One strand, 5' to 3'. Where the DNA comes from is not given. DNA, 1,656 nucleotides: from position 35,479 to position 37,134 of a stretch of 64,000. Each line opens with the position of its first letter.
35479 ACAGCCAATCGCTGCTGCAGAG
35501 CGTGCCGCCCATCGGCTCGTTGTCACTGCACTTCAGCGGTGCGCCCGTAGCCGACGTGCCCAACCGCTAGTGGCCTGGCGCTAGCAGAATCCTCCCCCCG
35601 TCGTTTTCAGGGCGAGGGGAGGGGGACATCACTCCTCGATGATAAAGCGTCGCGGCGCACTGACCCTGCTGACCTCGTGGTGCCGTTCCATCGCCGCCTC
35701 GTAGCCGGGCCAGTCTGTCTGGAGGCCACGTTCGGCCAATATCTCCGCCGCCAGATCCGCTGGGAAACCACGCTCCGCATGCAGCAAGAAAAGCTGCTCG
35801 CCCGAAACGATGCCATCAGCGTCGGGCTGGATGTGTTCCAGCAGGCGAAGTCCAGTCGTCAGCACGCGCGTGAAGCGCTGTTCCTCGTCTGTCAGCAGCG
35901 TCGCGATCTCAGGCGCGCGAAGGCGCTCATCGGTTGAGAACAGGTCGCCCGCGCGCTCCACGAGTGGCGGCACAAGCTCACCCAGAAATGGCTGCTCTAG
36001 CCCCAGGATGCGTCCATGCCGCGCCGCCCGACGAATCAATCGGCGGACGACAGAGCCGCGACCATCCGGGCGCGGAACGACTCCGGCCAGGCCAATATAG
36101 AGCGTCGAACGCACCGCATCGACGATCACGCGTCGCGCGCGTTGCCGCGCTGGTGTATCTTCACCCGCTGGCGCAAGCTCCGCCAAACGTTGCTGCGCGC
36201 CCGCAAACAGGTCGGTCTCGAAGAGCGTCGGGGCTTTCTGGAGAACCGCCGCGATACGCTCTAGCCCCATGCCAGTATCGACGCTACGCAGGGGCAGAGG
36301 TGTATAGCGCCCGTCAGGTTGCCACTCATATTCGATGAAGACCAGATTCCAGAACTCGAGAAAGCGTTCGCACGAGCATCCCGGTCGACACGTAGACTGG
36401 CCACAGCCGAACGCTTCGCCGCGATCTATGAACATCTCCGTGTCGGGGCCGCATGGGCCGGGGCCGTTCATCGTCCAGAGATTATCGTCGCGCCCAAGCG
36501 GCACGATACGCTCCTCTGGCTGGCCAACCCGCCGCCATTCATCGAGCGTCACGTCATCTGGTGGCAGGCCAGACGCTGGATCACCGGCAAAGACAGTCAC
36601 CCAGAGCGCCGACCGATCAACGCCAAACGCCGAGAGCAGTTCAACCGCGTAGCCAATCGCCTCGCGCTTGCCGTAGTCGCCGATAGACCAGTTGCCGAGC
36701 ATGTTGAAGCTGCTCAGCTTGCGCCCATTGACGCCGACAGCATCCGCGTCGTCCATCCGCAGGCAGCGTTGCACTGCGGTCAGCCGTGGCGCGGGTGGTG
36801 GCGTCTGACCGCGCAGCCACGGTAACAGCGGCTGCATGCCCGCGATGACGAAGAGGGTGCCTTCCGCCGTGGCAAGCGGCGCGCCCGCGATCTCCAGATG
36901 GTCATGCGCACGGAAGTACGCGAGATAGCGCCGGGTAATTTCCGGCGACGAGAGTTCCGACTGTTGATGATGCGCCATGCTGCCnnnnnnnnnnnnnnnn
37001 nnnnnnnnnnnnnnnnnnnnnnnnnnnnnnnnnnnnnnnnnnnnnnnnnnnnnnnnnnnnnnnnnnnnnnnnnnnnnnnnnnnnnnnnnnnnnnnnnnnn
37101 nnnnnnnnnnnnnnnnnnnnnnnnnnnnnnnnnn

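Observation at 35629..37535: Alanine T-box riboswitch controlling a divergent, catalytic-domain-only AlaRS paralog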

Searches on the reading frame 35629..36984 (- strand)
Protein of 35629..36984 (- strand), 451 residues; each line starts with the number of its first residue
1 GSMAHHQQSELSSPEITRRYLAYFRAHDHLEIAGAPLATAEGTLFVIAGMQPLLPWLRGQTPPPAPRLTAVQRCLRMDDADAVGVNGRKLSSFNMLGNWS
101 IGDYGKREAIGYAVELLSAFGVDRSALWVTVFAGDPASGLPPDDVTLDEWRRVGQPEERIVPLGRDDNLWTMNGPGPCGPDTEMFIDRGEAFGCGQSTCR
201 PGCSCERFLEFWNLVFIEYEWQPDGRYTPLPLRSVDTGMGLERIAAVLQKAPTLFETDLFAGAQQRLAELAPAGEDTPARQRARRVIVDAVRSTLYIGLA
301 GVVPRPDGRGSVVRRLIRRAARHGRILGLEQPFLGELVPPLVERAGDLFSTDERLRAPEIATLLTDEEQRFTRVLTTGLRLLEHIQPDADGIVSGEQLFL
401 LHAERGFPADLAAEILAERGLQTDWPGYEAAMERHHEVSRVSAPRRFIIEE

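Call 5: search_protein_families(library=pfam, proteins=[window:35629-36984:-], max_evalue=0.01)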
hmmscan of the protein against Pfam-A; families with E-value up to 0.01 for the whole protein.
window:35629-36984:- (451 aa): 1 family
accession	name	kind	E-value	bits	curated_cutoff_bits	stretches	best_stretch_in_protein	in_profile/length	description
PF01411.24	tRNA-synt_2c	-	9.7e-105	351.6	30.3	1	15-443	1-432/552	tRNA synthetases class II (A)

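Call 6: search_protein_families(library=ncbifam, proteins=[window:35629-36984:-], max_evalue=0.01)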
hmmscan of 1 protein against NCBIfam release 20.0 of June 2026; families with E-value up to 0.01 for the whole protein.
window:35629-36984:- (451 aa): 3 families
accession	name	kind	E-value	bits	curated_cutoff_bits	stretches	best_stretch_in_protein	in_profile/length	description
TIGR00344.1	alaS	equivalog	2.4e-109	366.9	457.05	1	15-441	1-428/847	alanine--tRNA ligase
NF002436.0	PRK01584.1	equivalog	1.5e-96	324.3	529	1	15-447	5-442/595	alanine--tRNA ligase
TIGR03683.1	A-tRNA_syn_arch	equivalog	1.5e-35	122.7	744.7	3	9-126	54-179/902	alanine--tRNA ligase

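Call 7: find_homologous_proteins(query=window:35629-36984:-, max_evalue=1e-10)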
Query window:35629-36984:- (451 aa): 8000 proteins with E <= 1e-10 among 8000 candidates; the best 120 are listed.
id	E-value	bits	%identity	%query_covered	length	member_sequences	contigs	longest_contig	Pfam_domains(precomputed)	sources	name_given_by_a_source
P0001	2.1e-282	955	93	100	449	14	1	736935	PF01411.25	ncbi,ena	-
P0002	3.1e-263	891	87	99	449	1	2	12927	PF01411.25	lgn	-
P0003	4.1e-252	855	85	98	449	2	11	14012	PF01411.25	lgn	-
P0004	2.1e-251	852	84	99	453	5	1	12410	PF01411.25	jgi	jgi:alanyl-tRNA synthetase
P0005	1.0e-248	844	83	99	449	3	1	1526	PF01411.25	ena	-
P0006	4.8e-246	835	82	100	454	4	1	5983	PF01411.25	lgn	-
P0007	1.6e-243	826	82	97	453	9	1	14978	PF01411.25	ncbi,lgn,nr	ncbi:MAG TPA: alanine--tRNA ligase-related protein [Ktedonobacterales bacterium]|nr:alanine--tRNA li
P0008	7.0e-243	824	81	99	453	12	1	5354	PF01411.25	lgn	-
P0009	3.9e-242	822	83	96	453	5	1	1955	PF01411.25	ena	-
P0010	2.6e-241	819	80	99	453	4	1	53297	PF01411.25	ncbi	ncbi:MAG TPA: alanine--tRNA ligase-related protein [Ktedonobacterales bacterium]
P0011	7.5e-241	818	80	99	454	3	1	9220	PF01411.25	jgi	jgi:alanyl-tRNA synthetase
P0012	1.4e-240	817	79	99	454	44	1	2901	PF01411.25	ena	-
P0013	4.2e-238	809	79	99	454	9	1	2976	PF01411.25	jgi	jgi:alanyl-tRNA synthetase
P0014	4.7e-238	808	78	100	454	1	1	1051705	PF01411.25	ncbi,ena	-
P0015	1.1e-237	807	78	100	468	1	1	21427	PF01411.25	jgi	jgi:alanyl-tRNA synthetase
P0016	1.1e-236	804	78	98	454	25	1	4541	PF01411.25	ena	-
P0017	9.8e-232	788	77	98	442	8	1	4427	PF01411.25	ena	-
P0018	2.7e-230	783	79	97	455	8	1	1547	PF01411.25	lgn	-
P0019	2.7e-230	783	78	97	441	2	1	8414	PF01411.25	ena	-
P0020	7.0e-230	781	78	98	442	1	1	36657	PF01411.25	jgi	jgi:alanyl-tRNA synthetase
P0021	1.5e-229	780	80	97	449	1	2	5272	PF01411.25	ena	-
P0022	3.3e-229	779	80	96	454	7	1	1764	PF01411.25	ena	-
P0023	1.3e-226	771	76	96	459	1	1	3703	PF01411.25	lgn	-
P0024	2.8e-197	674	69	97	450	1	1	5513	PF01411.25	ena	-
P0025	4.8e-194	663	68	99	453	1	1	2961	PF01411.25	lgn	-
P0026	1.2e-192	659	67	97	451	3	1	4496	PF01411.25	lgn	-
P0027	1.5e-192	658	67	99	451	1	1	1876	PF01411.25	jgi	jgi:alanyl-tRNA synthetase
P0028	2.4e-191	654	68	97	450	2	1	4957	PF01411.25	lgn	-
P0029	7.5e-189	646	67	97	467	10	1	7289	PF01411.25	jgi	jgi:alanyl-tRNA synthetase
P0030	9.9e-189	646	65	99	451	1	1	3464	PF01411.25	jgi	jgi:alanyl-tRNA synthetase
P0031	5.1e-188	643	67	97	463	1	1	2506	PF01411.25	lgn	-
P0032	7.9e-188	643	66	97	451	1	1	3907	PF01411.25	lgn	-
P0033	2.7e-187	641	68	97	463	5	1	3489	PF01411.25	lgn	-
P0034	8.3e-187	639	67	97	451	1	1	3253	PF01411.25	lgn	-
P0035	3.9e-186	637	65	99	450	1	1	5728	PF01411.25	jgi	jgi:alanyl-tRNA synthetase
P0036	5.5e-186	637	65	97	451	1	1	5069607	PF01411.25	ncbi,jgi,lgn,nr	ncbi:MAG: Alanyl-tRNA synthetase [Ktedonobacterales bacterium]|jgi:alanyl-tRNA synthetase|nr:MAG: Al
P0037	1.3e-185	636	65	97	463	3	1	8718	PF01411.25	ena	-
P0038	1.4e-185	635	65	99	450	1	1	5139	PF01411.25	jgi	jgi:alanyl-tRNA synthetase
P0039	1.4e-185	635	65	99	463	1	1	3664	PF01411.25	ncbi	-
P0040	1.7e-185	635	65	97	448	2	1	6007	PF01411.25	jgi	jgi:alanyl-tRNA synthetase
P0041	2.1e-185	635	64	97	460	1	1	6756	PF01411.25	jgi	jgi:alanyl-tRNA synthetase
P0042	5.4e-185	633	66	97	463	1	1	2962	PF01411.25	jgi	jgi:alanyl-tRNA synthetase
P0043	6.7e-185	633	64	97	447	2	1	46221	PF01411.25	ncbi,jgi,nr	ncbi:MAG TPA: alanine--tRNA ligase-related protein [Ktedonobacterales bacterium]|nr:alanine--tRNA li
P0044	1.2e-184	632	65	97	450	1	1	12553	PF01411.25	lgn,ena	-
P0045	1.4e-184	632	66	97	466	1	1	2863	PF01411.25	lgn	-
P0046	7.2e-184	630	65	97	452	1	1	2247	PF01411.25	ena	-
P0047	1.1e-182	626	65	97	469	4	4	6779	PF01411.25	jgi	jgi:alanyl-tRNA synthetase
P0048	1.2e-182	626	66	97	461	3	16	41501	PF01411.25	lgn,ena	-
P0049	1.3e-182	626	64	96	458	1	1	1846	PF01411.25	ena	-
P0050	2.5e-182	625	63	97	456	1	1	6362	PF01411.25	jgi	jgi:alanyl-tRNA synthetase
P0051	1.1e-181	623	65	97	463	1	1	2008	PF01411.25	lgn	-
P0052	1.2e-181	622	64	96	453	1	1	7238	PF01411.25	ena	-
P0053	2.3e-181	622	64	99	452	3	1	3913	PF01411.25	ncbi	-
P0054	2.7e-181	621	64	99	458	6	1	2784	PF01411.25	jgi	jgi:alanyl-tRNA synthetase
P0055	4.4e-181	621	64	96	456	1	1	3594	PF01411.25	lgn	-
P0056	3.2e-180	618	63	99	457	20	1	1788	PF01411.25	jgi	jgi:alanyl-tRNA synthetase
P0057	3.5e-180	618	64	96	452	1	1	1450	PF01411.25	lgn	-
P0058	4.6e-180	617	62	99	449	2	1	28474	PF01411.25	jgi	jgi:alanyl-tRNA synthetase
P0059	1.6e-179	615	63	100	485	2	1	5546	PF01411.25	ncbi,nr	ncbi:MAG: hypothetical protein IVW57_08800 [Ktedonobacterales bacterium]|nr:hypothetical protein [Kt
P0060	1.7e-179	615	63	99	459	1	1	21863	PF01411.25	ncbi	-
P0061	2.8e-179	615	63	98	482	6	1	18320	PF01411.25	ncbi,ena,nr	ncbi:MAG TPA: alanine--tRNA ligase-related protein [Ktedonobacterales bacterium]|nr:alanine--tRNA li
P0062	3.9e-179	614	63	99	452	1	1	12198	PF01411.25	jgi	jgi:alanyl-tRNA synthetase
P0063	1.4e-178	612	64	97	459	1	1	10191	PF01411.25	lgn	-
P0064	2.1e-178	612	63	97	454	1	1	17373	PF01411.25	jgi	jgi:alanyl-tRNA synthetase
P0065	1.0e-177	610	61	98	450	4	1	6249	PF01411.25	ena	-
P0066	1.2e-177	609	62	97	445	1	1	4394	PF01411.25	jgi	jgi:alanyl-tRNA synthetase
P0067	1.5e-177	609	63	98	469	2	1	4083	PF01411.25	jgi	jgi:alanyl-tRNA synthetase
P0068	1.9e-177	609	63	97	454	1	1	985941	PF01411.25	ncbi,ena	-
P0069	2.3e-177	608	63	99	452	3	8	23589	PF01411.25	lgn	-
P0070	3.8e-177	608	62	97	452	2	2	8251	PF01411.25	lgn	-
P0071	5.7e-177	607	61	99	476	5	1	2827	PF01411.25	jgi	jgi:alanyl-tRNA synthetase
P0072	6.8e-177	607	62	98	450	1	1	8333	PF01411.25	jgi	jgi:alanyl-tRNA synthetase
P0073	7.1e-177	607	61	99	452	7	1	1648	PF01411.25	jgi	jgi:alanyl-tRNA synthetase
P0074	1.0e-176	606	60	99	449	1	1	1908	PF01411.25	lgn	-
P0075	3.5e-176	604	63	99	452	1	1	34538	PF01411.25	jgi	jgi:alanyl-tRNA synthetase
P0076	7.2e-176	603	60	99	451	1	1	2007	PF01411.25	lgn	-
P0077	1.1e-175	603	63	96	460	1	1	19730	PF01411.25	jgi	jgi:alanyl-tRNA synthetase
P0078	1.4e-175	602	63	95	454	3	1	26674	PF01411.25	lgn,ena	-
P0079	1.8e-175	602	60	99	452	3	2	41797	PF01411.25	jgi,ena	-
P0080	4.2e-175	601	62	97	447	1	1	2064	PF01411.25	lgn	-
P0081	5.3e-175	601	60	99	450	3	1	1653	PF01411.25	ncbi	-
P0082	5.5e-175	600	63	97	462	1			PF01411.25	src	-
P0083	5.7e-175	600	61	97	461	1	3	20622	PF01411.25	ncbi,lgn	-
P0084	8.6e-175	600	63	98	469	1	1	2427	PF01411.25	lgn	-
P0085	9.7e-175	600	62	96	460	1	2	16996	PF01411.25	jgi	jgi:alanyl-tRNA synthetase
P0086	1.5e-174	599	63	95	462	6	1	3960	PF01411.25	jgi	jgi:alanyl-tRNA synthetase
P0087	5.5e-174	597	62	97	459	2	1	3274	PF01411.25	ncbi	-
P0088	1.2e-173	596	61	97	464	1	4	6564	PF01411.25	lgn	-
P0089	1.2e-173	596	60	99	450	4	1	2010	PF01411.25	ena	-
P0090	2.4e-173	595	62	97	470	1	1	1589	PF01411.25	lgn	-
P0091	3.5e-173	595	60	99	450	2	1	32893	PF01411.25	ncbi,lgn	-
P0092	1.6e-172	592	62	97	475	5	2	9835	PF01411.25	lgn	-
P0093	2.3e-172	592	63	97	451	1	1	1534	PF01411.25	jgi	jgi:alanyl-tRNA synthetase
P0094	2.6e-172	592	61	98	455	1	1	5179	PF01411.25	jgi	jgi:alanyl-tRNA synthetase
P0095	3.3e-172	591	60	99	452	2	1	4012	PF01411.25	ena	-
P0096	4.8e-172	591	60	95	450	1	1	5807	PF01411.25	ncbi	-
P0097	5.4e-172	591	59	99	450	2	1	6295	PF01411.25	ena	-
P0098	6.4e-172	590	61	97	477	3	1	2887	PF01411.25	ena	-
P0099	8.2e-172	590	59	100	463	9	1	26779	PF01411.25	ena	-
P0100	8.3e-172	590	62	97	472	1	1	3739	PF01411.25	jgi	jgi:alanyl-tRNA synthetase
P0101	8.7e-172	590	59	99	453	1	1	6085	PF01411.25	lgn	-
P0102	2.2e-171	589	60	94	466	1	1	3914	PF01411.25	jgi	jgi:alanyl-tRNA synthetase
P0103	2.4e-171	589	61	96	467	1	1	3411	PF01411.25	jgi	jgi:alanyl-tRNA synthetase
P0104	4.1e-171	588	60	99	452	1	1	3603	PF01411.25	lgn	-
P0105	8.1e-171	587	61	97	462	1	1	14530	PF01411.25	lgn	-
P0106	8.2e-171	587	59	99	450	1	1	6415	PF01411.25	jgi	jgi:alanyl-tRNA synthetase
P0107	1.1e-170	586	62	96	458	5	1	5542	PF01411.25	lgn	-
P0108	1.3e-170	586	59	97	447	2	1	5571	PF01411.25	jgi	-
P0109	1.6e-170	586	59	97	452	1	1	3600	PF01411.25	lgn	-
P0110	2.4e-170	585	59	98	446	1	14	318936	PF01411.25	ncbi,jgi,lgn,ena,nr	ncbi:MAG TPA: alanine--tRNA ligase-related protein [Ktedonobacteraceae bacterium]|nr:alanine--tRNA l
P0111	3.0e-170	585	58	99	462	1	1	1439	PF01411.25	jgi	jgi:alanyl-tRNA synthetase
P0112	3.9e-170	585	59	96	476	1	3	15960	PF01411.25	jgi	-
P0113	3.9e-170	585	58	99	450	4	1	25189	PF01411.25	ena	-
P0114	4.6e-170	584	58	99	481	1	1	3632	PF01411.25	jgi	jgi:alanyl-tRNA synthetase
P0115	6.1e-170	584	59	99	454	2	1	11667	PF01411.25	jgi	jgi:alanyl-tRNA synthetase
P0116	9.7e-170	583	59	97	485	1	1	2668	PF01411.25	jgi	jgi:alanyl-tRNA synthetase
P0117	1.2e-169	583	58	99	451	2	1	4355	PF01411.25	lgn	-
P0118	1.3e-169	583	61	95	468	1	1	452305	PF01411.25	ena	-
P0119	2.3e-169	582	60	97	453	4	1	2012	PF01411.25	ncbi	-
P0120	2.3e-169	582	61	97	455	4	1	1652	PF01411.25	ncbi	-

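Call 8: find_encoding_contigs(protein=window:35632-36984:-, flank=10000, max_places=6)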
Protein window:35632-36984:- (451 aa): no gene with exactly this product is on record in the collection.

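Call 9: find_related_loci(query=window:35632-36984:-, collection=genome_contigs, flank=3000)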
Query window:35632-36984:- (451 aa) in genome_contigs; peptide patterns used: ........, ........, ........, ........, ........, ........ (x = any residue, [..] = any of these).
600 stretches matched a pattern (row limit reached: there are more); 599 encode a relative of the query (tblastn E <= 1e-3); the best 80 are kept; 80 distinct loci.
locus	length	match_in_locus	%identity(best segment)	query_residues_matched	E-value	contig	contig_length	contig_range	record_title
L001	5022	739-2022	38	10-440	1e-95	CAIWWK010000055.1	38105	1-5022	Candidatus Firestonebacteria bacterium isolate AM-lipid-01-D7_bin-0801 genome assembly, contig: bin-0801:055/295, whole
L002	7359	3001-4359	39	3-447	2e-95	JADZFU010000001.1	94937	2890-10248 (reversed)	MAG: Candidatus Uhrbacteria bacterium isolate SJ877 c_000000040755, whole genome shotgun sequence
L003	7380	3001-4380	38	8-447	1e-92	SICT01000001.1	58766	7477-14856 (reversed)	MAG: Candidatus Uhrbacteria bacterium isolate Baikal-deep-G212 BACOMB-C1968, whole genome shotgun sequence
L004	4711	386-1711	38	10-447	3e-90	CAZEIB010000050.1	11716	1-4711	MAG TPA_asm: uncultured Oscillospiraceae bacterium isolate SRP294416_co2_154 genome assembly, contig: NODE_7592_length_1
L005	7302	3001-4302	40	12-440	2e-90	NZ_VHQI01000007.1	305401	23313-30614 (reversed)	Mixta tenebrionis strain BIT-26 Scaffold7, whole genome shotgun sequence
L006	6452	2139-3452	38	11-447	1e-89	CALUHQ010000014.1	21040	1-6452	MAG: Candidatus Methanomethylophilaceae archaeon isolate E27__bin288 genome assembly, contig: E27__k127_5146748, whole g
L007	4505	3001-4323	38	11-447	2e-89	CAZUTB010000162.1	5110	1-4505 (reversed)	MAG TPA_asm: uncultured Oscillospiraceae bacterium isolate binchicken_co154_155 genome assembly, contig: NODE_37117_leng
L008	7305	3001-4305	36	10-447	8e-89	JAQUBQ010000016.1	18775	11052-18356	MAG: Clostridia bacterium isolate STCSWMC_110 NODE_7473_length_18775_cov_5.250161_ST_CSWMC, whole genome shotgun sequenc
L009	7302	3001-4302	38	11-445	1e-88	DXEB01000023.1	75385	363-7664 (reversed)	MAG TPA_asm: Candidatus Anaerotignum merdipullorum isolate CHK190-6203 CHK190__C76150_L75385_SAMEA5754834, whole genome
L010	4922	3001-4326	37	7-447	2e-88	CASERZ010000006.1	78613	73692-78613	uncultured Christensenella sp. isolate O73_L3_325325_idba_bin.69 genome assembly, contig: O73_L3_325325_idba_bin.69.fa_s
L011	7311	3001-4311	39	7-440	5e-88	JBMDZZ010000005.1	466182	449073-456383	MAG: Oligoflexus sp. FD111 isolate FD111_1052_001 FD111_V2_assembly_annot2_04, whole genome shotgun sequence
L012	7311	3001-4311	36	7-440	2e-87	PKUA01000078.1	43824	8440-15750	MAG: Desulfuromonas sp. isolate BM304 sc_451, whole genome shotgun sequence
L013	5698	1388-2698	34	11-447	2e-87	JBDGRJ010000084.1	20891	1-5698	MAG: Candidatus Paceibacteria bacterium isolate DAL-Ass_45_73C1R DAL-Ass_45_73C1R_84, whole genome shotgun sequence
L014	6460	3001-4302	39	12-440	5e-87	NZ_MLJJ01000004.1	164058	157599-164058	Pantoea septica strain LMG 5345 Contig0004_, whole genome shotgun sequence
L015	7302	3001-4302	39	12-440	1e-86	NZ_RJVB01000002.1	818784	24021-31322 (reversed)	Erwinia sp. JUb26 Ga0304838_102, whole genome shotgun sequence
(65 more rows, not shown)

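Call 11: find_encoding_contigs(protein=P0001, flank=10000, max_places=2)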
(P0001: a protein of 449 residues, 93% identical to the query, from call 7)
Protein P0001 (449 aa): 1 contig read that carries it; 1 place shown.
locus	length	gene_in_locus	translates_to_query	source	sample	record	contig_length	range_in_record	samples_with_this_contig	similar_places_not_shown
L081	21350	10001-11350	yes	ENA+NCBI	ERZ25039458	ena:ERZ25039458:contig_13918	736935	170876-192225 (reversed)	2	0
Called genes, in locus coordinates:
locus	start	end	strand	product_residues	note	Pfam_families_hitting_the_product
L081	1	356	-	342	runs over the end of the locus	PF02786:CPSase_L_D2, PF07478:Dala_Dala_lig_C, PF02785:Biotin_carb_C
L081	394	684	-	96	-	PF00289:Biotin_carb_N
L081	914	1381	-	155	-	-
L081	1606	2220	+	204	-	PF00578:AhpC-TSA, PF08534:Redoxin (weak)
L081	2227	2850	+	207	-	PF02283:CobU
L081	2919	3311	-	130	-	PF22612:GH113 (weak)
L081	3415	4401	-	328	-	PF22612:GH113 (weak)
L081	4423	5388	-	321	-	PF02899:Phage_int_SAM_1 (weak), PF00589:Phage_integrase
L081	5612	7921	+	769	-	PF09371:Tex_N, PF22706:Tex_central_region, PF14639:YqgF, PF16921:Tex_YqgF, PF14635:HHH_7, PF12836:HHH_3, PF17674:HHH_9, PF00575:S1, +1 more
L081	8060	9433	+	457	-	PF01699:Na_Ca_ex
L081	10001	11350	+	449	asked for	PF01411:tRNA-synt_2c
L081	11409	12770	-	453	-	PF00933:Glyco_hydro_3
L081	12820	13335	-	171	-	-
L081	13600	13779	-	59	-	-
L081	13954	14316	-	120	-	PF01588:tRNA_bind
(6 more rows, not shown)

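Call 12: find_encoding_contigs(protein=P0036, flank=10000, max_places=2)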
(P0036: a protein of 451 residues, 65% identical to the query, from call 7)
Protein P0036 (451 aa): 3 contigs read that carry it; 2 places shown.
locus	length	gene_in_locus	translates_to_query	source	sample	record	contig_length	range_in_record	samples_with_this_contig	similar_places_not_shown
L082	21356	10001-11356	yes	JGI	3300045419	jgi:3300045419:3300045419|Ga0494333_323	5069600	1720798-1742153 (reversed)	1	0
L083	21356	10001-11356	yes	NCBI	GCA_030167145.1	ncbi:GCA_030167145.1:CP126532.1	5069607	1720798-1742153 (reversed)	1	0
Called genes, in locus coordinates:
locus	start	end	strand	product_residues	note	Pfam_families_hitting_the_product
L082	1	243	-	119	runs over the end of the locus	-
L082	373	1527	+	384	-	PF00140:Sigma70_r1_2, PF04542:Sigma70_r2, PF04539:Sigma70_r3, PF04545:Sigma70_r4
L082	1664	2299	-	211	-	-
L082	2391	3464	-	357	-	PF02195:ParB_N, PF17762:HTH_ParB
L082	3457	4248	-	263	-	PF00142:Fer4_NifH, PF01656:CbiA, PF02374:ArsA_ATPase, PF06564:CBP_BcsQ, PF09140:MipZ, PF10609:ParA, PF13614:AAA_31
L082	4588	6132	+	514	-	PF04932:Wzy_C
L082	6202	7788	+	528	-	PF12894:ANAPC4_WD40 (faint), PF07676:PD40 (faint)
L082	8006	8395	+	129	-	-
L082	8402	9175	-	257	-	-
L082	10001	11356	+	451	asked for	PF01411:tRNA-synt_2c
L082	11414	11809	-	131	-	PF16320:Ribosomal_L12_N, PF00542:Ribosomal_L12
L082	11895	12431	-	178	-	PF00466:Ribosomal_L10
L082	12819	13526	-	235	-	PF00687:Ribosomal_L1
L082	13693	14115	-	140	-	PF03946:Ribosomal_L11_N, PF00298:Ribosomal_L11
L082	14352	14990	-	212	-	PF02357:NusG, PF00467:KOW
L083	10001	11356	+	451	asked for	PF01411:tRNA-synt_2c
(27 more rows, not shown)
